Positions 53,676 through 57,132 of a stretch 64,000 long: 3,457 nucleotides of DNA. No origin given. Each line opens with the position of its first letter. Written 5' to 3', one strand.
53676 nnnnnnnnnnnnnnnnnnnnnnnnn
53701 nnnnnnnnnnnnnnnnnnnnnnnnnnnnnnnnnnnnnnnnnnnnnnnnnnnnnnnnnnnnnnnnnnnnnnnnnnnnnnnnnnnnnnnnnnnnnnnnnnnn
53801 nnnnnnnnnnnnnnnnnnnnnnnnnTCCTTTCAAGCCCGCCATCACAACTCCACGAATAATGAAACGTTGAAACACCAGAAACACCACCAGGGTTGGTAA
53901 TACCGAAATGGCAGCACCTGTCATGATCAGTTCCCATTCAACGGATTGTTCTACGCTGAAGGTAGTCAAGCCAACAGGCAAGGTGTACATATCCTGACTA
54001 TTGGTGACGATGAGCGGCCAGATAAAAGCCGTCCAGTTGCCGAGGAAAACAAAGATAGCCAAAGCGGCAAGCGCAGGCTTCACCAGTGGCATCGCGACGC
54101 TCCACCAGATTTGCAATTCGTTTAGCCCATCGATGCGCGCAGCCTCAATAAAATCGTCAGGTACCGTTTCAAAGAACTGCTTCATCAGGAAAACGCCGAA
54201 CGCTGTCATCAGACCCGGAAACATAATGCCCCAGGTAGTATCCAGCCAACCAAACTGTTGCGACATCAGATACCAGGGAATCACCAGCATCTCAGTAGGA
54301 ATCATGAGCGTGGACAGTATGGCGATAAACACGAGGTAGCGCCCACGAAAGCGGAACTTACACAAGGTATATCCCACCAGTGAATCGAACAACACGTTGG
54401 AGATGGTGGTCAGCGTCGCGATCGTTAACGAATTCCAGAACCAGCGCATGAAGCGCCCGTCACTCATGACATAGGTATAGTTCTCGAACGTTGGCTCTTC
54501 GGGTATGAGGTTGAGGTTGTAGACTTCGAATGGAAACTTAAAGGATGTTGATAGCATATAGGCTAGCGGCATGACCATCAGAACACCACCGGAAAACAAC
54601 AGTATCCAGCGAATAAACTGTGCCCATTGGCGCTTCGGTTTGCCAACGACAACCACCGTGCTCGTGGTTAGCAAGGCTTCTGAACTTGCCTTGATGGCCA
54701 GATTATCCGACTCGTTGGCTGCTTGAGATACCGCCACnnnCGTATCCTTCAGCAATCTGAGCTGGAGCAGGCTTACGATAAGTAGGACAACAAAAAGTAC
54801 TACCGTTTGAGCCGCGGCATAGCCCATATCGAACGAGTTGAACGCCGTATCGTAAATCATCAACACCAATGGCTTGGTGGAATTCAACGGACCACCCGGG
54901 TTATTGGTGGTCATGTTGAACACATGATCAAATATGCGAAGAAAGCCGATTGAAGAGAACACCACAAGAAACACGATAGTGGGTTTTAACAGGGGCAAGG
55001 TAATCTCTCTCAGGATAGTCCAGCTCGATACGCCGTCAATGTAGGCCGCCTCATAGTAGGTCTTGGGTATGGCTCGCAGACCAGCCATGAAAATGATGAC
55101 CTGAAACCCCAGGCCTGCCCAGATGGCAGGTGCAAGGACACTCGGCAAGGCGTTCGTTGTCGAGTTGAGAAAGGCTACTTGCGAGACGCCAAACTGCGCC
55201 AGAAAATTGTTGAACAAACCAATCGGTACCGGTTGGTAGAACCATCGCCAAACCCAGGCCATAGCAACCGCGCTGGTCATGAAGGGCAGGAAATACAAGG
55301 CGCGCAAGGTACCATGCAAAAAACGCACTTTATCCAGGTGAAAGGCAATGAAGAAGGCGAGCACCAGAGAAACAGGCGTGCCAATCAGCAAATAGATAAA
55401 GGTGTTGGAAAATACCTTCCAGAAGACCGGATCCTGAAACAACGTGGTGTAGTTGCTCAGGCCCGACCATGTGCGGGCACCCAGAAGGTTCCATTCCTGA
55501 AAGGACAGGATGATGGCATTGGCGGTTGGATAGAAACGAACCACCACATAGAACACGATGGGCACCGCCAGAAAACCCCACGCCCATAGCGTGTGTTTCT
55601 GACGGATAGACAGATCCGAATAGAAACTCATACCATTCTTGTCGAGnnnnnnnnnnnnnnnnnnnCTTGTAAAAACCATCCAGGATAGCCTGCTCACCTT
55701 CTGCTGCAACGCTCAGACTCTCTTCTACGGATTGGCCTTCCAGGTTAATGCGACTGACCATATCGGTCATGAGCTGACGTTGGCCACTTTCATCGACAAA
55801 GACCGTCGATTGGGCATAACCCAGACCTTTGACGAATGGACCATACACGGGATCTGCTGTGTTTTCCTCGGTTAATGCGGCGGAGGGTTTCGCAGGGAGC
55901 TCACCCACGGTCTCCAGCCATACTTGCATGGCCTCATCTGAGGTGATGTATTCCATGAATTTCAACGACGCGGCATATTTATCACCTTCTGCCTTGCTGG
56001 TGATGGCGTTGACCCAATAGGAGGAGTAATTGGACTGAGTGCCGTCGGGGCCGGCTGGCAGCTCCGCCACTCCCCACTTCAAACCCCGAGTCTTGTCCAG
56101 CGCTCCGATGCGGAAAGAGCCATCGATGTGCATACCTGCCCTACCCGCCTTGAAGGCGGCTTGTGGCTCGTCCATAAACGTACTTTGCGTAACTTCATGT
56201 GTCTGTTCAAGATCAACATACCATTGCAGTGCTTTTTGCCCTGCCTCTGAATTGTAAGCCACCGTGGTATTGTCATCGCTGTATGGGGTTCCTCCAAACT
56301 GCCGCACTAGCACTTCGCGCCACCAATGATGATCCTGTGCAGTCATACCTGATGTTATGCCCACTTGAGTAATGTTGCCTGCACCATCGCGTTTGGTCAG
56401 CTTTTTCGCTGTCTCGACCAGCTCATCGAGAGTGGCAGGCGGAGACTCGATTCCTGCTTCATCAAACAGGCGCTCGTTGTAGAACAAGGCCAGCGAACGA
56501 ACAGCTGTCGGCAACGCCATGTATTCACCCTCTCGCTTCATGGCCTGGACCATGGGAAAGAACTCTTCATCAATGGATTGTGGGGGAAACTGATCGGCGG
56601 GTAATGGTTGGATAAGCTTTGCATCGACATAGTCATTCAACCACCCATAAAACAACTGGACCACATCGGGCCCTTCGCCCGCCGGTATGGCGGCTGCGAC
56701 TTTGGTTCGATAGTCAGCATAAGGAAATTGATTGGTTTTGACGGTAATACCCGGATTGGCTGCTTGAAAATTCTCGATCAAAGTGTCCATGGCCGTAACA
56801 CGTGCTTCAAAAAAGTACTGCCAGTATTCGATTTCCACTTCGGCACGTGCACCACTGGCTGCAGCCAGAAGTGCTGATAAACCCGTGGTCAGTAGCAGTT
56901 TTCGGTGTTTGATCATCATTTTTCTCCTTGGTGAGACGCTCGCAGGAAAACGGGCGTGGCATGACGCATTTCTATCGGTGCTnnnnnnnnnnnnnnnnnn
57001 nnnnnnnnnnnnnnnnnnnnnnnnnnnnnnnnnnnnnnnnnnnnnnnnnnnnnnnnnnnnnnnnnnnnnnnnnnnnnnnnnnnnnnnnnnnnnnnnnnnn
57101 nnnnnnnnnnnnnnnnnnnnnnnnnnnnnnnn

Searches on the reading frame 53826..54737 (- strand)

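Call 71: search_protein_families(library=pfam, proteins=[window:53826-54737:-], max_evalue=0.00001)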
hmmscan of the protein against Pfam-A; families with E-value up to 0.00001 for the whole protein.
window:53826-54737:- (304 aa): 1 family
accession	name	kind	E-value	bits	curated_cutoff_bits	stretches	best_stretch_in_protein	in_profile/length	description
PF00528.27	BPD_transp_1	-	5.2e-20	72.4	26.4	1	127-297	11-182/184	Binding-protein-dependent transport system inner membrane component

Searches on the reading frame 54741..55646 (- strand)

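Call 71: search_protein_families(library=pfam, proteins=[window:54741-55646:-], max_evalue=0.00001)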
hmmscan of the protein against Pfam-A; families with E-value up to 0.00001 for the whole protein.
window:54741-55646:- (302 aa): 1 family
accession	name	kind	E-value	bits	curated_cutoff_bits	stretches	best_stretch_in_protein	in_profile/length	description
PF00528.27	BPD_transp_1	-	1.3e-14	54.8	26.4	1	94-297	2-177/184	Binding-protein-dependent transport system inner membrane component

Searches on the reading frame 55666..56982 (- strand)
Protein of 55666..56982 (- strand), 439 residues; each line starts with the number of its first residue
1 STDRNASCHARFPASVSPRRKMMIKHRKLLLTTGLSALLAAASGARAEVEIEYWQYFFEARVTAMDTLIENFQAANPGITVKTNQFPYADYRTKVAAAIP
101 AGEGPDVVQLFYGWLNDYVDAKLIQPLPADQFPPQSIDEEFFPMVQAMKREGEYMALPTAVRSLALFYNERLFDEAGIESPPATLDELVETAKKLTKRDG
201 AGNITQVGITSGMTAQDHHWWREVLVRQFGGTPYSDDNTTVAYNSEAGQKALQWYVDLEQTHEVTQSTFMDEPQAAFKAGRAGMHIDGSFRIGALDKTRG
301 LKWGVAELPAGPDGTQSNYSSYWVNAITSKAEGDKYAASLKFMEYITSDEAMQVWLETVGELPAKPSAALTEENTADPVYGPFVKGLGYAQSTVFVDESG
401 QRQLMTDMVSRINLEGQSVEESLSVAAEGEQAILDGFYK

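Call 71: search_protein_families(library=pfam, proteins=[window:55666-56982:-], max_evalue=0.00001)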
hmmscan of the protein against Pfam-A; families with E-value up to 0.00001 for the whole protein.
window:55666-56982:- (439 aa): 2 families
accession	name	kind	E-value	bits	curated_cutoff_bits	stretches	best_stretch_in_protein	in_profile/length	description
PF13416.11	SBP_bac_8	-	6e-43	148.1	27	1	68-378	2-275/279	Bacterial extracellular solute-binding protein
PF01547.30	SBP_bac_1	-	1.3e-36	127.6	26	1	54-352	10-306/307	Bacterial extracellular solute-binding protein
